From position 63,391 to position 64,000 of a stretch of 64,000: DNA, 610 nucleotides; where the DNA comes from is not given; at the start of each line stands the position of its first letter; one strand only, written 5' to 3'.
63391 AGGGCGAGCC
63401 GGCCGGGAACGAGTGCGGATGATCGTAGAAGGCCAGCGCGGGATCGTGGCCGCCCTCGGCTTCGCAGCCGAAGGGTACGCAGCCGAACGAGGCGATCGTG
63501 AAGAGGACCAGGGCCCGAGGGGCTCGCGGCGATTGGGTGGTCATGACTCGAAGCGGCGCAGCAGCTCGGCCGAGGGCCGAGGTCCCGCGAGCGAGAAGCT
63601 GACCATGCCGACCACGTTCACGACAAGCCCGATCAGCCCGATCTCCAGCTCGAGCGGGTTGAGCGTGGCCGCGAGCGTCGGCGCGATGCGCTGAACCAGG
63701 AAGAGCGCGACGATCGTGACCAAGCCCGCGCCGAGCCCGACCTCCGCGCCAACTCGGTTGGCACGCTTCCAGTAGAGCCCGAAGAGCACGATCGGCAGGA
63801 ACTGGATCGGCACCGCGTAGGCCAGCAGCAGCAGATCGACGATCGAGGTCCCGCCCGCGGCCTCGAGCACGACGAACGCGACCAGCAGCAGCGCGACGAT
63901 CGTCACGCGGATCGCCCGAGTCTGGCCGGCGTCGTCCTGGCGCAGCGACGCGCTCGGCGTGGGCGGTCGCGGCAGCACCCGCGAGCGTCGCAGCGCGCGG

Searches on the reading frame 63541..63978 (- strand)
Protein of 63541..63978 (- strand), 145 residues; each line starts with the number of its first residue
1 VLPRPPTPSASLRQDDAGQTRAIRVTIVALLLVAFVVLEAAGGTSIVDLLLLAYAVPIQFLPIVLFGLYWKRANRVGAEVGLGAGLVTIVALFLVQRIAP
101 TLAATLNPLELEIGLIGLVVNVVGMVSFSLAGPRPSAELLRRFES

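Call 25: search_protein_families(library=pfam, max_evalue=0.00001, proteins=[window:63541-63978:-])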
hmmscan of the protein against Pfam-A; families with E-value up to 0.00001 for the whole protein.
window:63541-63978:- (145 aa): 1 family
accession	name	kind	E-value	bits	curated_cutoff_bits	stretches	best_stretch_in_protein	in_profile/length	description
PF00474.23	SSF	-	1.9e-06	27.4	22.8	1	20-83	340-404/406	Sodium:solute symporter family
